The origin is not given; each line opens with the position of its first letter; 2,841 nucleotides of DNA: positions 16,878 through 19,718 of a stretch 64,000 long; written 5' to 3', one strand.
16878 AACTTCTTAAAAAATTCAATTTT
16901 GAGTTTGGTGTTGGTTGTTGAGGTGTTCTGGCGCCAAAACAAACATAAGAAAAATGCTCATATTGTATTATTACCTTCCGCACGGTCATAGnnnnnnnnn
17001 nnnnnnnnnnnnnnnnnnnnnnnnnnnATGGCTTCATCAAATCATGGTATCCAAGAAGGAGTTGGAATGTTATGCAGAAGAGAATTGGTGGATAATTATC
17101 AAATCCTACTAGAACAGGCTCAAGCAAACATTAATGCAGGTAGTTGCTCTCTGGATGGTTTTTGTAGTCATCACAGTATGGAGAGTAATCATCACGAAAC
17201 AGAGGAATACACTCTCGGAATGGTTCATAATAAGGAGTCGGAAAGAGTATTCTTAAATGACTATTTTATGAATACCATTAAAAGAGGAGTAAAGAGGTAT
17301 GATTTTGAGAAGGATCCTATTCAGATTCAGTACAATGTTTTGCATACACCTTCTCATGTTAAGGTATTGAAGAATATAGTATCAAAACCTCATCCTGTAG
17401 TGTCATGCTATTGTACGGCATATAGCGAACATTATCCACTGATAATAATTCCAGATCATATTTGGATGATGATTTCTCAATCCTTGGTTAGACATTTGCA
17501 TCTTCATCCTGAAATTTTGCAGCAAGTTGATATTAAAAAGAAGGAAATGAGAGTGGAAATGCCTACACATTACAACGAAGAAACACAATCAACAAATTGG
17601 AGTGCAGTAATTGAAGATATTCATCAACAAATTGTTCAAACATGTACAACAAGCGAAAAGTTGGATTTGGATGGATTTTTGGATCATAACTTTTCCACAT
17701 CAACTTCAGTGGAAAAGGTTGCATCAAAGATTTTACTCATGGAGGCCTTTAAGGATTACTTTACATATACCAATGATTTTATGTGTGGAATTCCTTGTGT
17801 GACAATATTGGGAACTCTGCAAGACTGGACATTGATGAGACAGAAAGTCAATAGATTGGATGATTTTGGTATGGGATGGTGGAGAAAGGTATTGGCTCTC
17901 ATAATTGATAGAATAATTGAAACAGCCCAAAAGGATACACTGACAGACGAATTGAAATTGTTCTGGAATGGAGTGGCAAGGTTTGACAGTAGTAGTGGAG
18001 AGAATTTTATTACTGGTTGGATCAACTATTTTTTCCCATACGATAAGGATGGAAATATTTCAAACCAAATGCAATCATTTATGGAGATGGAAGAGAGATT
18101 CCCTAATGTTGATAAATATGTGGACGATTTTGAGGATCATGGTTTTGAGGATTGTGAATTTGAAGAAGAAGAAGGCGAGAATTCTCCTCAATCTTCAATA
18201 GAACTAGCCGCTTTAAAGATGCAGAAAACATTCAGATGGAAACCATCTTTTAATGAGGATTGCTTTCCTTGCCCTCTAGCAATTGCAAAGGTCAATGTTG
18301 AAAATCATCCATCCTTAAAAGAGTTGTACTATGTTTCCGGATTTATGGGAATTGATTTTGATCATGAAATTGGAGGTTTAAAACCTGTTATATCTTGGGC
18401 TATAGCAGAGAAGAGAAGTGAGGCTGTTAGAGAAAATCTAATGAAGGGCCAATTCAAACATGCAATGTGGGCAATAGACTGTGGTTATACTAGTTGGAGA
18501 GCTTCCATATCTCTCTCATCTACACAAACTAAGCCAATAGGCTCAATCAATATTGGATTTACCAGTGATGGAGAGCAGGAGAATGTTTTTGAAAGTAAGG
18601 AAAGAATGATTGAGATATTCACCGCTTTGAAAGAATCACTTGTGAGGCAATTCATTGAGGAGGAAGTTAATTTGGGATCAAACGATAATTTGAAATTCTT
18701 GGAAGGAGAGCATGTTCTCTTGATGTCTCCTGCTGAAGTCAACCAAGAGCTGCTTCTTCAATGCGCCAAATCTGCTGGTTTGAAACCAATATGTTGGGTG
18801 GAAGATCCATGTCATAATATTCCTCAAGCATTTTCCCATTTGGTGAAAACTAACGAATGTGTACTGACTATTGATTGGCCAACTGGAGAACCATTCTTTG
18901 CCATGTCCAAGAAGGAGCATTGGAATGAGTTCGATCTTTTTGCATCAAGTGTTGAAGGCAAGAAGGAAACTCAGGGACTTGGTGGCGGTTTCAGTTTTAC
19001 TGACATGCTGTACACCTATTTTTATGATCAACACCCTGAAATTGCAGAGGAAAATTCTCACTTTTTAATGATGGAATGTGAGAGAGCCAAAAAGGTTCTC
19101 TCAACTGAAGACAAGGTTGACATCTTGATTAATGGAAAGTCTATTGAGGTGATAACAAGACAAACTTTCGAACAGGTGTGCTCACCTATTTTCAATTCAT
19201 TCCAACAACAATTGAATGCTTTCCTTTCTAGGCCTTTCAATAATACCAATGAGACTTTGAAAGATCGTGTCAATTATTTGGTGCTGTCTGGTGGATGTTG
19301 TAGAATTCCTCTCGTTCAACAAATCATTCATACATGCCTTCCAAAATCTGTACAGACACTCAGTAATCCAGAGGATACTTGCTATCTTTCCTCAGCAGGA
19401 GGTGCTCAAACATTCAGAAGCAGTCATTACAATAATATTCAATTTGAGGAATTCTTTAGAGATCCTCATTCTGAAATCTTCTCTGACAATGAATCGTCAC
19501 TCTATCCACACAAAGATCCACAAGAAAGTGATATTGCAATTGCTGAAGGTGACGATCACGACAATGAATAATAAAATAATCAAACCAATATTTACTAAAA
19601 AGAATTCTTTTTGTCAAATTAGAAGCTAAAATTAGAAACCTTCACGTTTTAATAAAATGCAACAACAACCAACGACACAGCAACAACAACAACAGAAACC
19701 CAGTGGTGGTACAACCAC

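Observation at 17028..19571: Large protein carrying only a C-terminal Hsp70-like ATPase subdomain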

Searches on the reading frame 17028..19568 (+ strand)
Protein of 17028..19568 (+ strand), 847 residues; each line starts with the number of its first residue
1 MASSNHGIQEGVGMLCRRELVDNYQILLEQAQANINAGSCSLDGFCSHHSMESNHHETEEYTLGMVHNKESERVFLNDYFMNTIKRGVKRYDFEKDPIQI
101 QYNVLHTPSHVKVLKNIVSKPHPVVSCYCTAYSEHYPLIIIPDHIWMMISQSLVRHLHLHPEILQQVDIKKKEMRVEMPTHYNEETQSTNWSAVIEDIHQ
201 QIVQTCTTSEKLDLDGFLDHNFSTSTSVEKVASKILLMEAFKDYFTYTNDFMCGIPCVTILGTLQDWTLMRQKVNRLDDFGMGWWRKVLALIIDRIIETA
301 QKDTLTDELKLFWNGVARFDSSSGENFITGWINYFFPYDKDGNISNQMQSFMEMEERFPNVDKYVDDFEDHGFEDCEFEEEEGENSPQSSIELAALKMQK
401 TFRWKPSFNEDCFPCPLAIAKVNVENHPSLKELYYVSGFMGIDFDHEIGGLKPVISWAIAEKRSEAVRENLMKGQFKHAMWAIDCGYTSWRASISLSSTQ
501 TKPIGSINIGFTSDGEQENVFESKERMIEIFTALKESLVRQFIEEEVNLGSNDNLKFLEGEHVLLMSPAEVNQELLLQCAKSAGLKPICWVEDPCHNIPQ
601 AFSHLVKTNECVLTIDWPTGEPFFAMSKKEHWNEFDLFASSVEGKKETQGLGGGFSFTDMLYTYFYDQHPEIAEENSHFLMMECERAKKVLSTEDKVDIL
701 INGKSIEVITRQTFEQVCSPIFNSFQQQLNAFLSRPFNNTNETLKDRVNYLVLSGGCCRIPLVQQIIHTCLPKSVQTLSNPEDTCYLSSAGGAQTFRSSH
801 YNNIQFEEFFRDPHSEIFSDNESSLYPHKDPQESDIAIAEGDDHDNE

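Call 3: search_protein_families(library=pfam, proteins=[window:17028-19568:+], max_evalue=1)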
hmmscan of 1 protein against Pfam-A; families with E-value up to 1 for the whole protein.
window:17028-19568:+ (847 aa): 3 families
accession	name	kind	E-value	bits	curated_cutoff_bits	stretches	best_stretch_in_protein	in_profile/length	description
PF14388.11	DUF4419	-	1.3e-71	242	25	1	122-459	1-303/303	Domain of unknown function (DUF4419)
PF00012.26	HSP70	-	4.5e-09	35.5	20.6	1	680-784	256-363/599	Hsp70 protein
PF11104.14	PilM_2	-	0.062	12.7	27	1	715-788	245-314/340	Type IV pilus assembly protein PilM;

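Call 4: search_solved_structures(query=window:17028-19568:+, max_evalue=1, show_alignments=3)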
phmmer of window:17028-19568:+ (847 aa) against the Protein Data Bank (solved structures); distinct sequences matched with E-value up to 1: 92 (the best 60 are shown).
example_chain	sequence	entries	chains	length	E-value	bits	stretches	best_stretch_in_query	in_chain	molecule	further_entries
5bn9_A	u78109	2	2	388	3.3e-06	28.7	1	654-784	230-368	Heat shock 70 kDa protein 1A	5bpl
1xqs_C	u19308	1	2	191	3.5e-06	28.6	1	653-770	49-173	Heat shock 70 kDa protein 1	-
7f4x_A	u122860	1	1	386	3.9e-06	28.4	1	654-796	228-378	Heat shock 70 kDa protein 1B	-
7f4z_A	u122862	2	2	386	3.9e-06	28.4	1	654-796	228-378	Heat shock 70 kDa protein 1B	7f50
7kw7_C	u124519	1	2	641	7.2e-06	27.6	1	654-793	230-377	Heat shock 70 kDa protein 1A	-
5aqw_A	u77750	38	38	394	8.1e-06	27.4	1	654-785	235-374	HEAT SHOCK 70 KDA PROTEIN 1A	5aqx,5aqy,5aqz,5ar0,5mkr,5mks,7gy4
5bn8_A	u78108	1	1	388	8.5e-06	27.3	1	654-784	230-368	Heat shock 70 kDa protein 1A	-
5bpm_A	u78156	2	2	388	8.6e-06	27.3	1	654-784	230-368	Heat shock 70 kDa protein 1A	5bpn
2e88_A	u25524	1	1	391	8.7e-06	27.3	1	654-784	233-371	Heat shock 70kDa protein 1A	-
2e8a_A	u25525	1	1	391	8.7e-06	27.3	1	654-784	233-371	Heat shock 70kDa protein 1A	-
3a8y_A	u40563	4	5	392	8.7e-06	27.3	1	654-784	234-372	Heat shock 70 kDa protein 1 | Heat shock 70 kDa protein 1A/1B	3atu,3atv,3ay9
1hjo_A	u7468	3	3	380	9.8e-06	27.1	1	654-783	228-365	PROTEIN (HEAT-SHOCK 70KD PROTEIN) | Heat shock 70 kDa protein 1A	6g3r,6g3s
3d2e_B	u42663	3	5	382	9.9e-06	27.1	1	654-783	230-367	Heat shock 70 kDa protein 1 | Heat shock 70 kDa protein 1A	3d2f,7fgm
1s3x_A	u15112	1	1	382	9.9e-06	27.1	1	654-783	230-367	Heat shock 70 kDa protein 1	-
6zyi_A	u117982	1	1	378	9.9e-06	27.1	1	654-783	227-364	Heat shock 70kDa protein 1A variant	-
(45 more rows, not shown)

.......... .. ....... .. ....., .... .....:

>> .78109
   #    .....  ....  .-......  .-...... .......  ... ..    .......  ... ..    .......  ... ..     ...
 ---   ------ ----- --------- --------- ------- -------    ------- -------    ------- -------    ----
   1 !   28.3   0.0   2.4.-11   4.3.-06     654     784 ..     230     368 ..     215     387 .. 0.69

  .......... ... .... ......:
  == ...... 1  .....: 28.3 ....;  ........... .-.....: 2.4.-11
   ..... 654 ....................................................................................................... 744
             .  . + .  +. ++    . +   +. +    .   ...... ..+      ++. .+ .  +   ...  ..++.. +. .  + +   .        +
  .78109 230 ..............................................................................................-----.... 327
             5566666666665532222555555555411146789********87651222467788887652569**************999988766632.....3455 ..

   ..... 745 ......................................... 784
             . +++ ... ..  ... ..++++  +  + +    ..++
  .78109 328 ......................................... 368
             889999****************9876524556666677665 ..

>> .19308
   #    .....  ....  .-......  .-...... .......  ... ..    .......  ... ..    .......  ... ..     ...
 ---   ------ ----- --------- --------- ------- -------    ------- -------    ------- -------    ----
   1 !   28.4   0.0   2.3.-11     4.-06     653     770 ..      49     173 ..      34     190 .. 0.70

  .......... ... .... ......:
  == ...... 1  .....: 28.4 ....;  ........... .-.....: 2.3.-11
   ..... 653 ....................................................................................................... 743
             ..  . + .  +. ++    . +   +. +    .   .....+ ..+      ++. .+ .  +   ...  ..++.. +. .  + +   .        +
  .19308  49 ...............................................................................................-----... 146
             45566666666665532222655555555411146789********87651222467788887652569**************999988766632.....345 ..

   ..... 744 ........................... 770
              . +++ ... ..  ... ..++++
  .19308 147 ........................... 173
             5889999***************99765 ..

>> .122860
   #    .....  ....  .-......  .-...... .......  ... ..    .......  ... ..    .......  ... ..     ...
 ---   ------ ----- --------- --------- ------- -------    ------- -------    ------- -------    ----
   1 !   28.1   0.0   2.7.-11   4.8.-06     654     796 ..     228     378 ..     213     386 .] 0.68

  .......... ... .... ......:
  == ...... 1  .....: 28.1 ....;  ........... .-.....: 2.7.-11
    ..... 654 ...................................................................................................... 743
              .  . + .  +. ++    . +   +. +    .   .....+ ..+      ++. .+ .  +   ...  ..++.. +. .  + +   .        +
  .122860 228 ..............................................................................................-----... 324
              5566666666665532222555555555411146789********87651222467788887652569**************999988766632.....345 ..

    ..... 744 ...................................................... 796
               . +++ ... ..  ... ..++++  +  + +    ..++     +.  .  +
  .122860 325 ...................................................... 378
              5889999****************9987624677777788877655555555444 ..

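Call 5: find_homologous_proteins(query=window:17028-19568:+, max_evalue=0.001)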
Query window:17028-19568:+ (847 aa): 4 proteins with E <= 0.001 among 4363 candidates.
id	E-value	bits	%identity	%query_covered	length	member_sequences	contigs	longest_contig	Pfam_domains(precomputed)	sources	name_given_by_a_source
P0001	0.0e+0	1992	100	100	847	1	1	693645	PF00012.27,PF14388.12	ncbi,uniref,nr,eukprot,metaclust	ncbi:predicted protein [Naegleria gruberi]|uniref:Predicted protein n=1 Tax=Naegleria gruberi TaxID=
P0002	1.1e-136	475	50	46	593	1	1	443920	PF00012.27,PF14388.12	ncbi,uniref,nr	ncbi:hypothetical protein C9374_009046 [Naegleria lovaniensis]|uniref:Uncharacterized protein n=1 Ta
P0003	3.4e-32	130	25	43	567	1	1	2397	PF14388.12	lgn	-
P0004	6.7e-27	112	27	40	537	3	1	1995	PF14388.12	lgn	-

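Call 6: find_encoding_contigs(protein=window:17028-19568:+, flank=5000, max_places=4)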
Protein window:17028-19568:+ (847 aa): no gene with exactly this product is on record in the collection.

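Call 10: find_encoding_contigs(protein=P0002, flank=6000, max_places=3)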
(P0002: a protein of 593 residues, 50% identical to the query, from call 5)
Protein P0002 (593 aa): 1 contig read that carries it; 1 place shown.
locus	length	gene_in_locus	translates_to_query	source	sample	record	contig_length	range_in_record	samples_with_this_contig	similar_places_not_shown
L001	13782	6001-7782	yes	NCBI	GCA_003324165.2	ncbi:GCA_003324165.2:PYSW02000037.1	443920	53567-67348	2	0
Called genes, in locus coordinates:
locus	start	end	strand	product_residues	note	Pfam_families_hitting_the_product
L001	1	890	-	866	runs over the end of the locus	PF00616:RasGAP, PF03836:IQGAP_helical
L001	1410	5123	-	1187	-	PF00069:Pkinase (weak), PF06017:Myosin_TH1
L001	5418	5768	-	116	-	-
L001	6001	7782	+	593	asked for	PF14388:DUF4419, PF00012:HSP70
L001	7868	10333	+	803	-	PF00270:DEAD, PF00271:Helicase_C (weak), PF09382:RQC (weak)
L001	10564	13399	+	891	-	PF00172:Zn_clus (weak)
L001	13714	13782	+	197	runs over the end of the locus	-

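Call 20: search_protein_families(library=pfam, alignment_id=A1, max_evalue=0.001)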
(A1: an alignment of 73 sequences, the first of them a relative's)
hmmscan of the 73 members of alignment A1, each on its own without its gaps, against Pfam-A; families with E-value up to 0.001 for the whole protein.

A. member 1, P0001 (847 aa): 2 families
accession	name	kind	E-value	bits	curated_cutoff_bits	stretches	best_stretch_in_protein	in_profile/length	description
PF14388.11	DUF4419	-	1.3e-71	242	25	1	122-459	1-303/303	Domain of unknown function (DUF4419)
PF00012.26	HSP70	-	4.5e-09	35.5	20.6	1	680-784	256-363/599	Hsp70 protein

B. families by the number of members that match (of 73 scanned): 22 families
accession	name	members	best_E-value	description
PF00012.26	HSP70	73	0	Hsp70 protein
PF06723.19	MreB_Mbl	62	3.8e-38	MreB/Mbl protein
PF02782.22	FGGY_C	14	2.7e-10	FGGY family of carbohydrate kinases, C-terminal domain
PF14450.12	FtsA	5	9.6e-06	Cell division protein FtsA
PF21522.3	MreB-like_C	3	1e-06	Archaeal actin homologue MreB-like, C-terminal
PF21523.3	ParM_N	3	7.4e-06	Plasmid segregation protein ParM, C-terminal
PF01968.24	Hydantoinase_A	3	2.4e-05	Hydantoinase/oxoprolinase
PF07318.18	DUF1464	3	2.5e-05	Protein of unknown function (DUF1464)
PF01869.26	BcrAD_BadFG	3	3.9e-05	BadF/BadG/BcrA/BcrD ATPase family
PF08841.16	DDR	3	0.00019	Diol dehydratase reactivase ATPase-like domain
PF14388.11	DUF4419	2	1.3e-71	Domain of unknown function (DUF4419)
PF17651.6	Raco_middle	2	2.9e-06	RACo middle region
PF11104.14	PilM_2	2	6.1e-05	Type IV pilus assembly protein PilM;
PF22128.2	Alp7A_like_C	2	0.00035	Alp7A C-terminal domain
PF00092.34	VWA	1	2.9e-13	von Willebrand factor type A domain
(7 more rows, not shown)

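Call 27: find_homologous_proteins(query=A2, max_evalue=5)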
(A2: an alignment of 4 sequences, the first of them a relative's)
Query A2 (4 sequences) (847 aa, profile of the alignment): 7 proteins with E <= 5 among 5210 candidates.
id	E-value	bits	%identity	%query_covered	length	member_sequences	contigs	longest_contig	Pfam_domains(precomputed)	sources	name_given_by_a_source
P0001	4.4e-273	926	100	100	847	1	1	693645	PF00012.27,PF14388.12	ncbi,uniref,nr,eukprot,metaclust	ncbi:predicted protein [Naegleria gruberi]|uniref:Predicted protein n=1 Tax=Naegleria gruberi TaxID=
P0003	2.7e-241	821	25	43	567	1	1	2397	PF14388.12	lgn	-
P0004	3.6e-227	774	27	40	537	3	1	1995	PF14388.12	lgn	-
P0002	3.2e-221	755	50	46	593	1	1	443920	PF00012.27,PF14388.12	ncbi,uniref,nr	ncbi:hypothetical protein C9374_009046 [Naegleria lovaniensis]|uniref:Uncharacterized protein n=1 Ta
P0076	3.0e-84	302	37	43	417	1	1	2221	PF14388.12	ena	-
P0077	4.0e-82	295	33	44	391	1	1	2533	PF14388.12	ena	-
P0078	3.8e-26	110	26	25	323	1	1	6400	PF14388.12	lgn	-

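Call 30: search_protein_families(library=ncbifam, proteins=[P0001, P0002], max_evalue=1)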
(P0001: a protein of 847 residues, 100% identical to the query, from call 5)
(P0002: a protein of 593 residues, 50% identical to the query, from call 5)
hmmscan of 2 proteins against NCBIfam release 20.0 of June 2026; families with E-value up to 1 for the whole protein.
P0001 (847 aa): 8 families
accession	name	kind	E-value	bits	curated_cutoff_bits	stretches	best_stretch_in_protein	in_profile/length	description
NF003520.0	PRK05183.1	subfamily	2.5e-06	26.2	620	1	653-793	238-379/621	Fe-S protein assembly chaperone HscA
TIGR01991.1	HscA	equivalog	7e-06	24.8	708.55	1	655-795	220-361/600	Fe-S protein assembly chaperone HscA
TIGR02350.1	prok_dnaK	equivalog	7.2e-06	24.6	822.55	1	707-787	289-364/596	molecular chaperone DnaK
NF009946.0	PRK13410.1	equivalog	2.2e-05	22.8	1019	1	708-787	294-368/669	molecular chaperone DnaK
NF001413.0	PRK00290.1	equivalog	0.00075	17.9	648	1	708-785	291-363/625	molecular chaperone DnaK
NF009947.0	PRK13411.1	equivalog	0.0032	15.6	1002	1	706-790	290-371/662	molecular chaperone DnaK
NF002399.0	PRK01433.1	equivalog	0.012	14.2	743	1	681-803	254-364/595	Fe-S protein assembly chaperone HscA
NF008673.0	PRK11678.1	equivalog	0.094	11.5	331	1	674-773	331-425/450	molecular chaperone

P0002 (593 aa): 10 families
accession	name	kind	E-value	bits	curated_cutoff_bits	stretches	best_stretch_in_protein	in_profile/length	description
TIGR02350.1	prok_dnaK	equivalog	2.9e-05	22.6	822.55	1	446-540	253-348/596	molecular chaperone DnaK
NF008673.0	PRK11678.1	equivalog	7.6e-05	21.7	331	1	441-549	332-434/450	molecular chaperone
NF008274.0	PRK11052.1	equivalog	9.8e-05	21.1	806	1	180-293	575-686/695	4-alpha-glucanotransferase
NF009947.0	PRK13411.1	equivalog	0.00014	20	1002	1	448-542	258-353/662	molecular chaperone DnaK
NF001413.0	PRK00290.1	equivalog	0.00087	17.7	648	1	446-540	254-349/625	molecular chaperone DnaK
NF009946.0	PRK13410.1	equivalog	0.0014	16.9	1019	1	446-541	257-353/669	molecular chaperone DnaK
NF002399.0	PRK01433.1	equivalog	0.019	13.6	743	1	423-539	230-331/595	Fe-S protein assembly chaperone HscA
NF010028.0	PRK13503.1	equivalog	0.028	13.8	288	1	161-218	140-197/278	HTH-type transcriptional activator RhaS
NF050799.1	TA_anti_VapB_Sulfo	equivalog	0.073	13.7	60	0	260-293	14-47/69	type II toxin-antitoxin system VapB family antitoxin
TIGR02761.1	TraE_TIGR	equivalog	0.094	12.6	109.05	1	182-266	81-167/181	type IV conjugative transfer system protein TraE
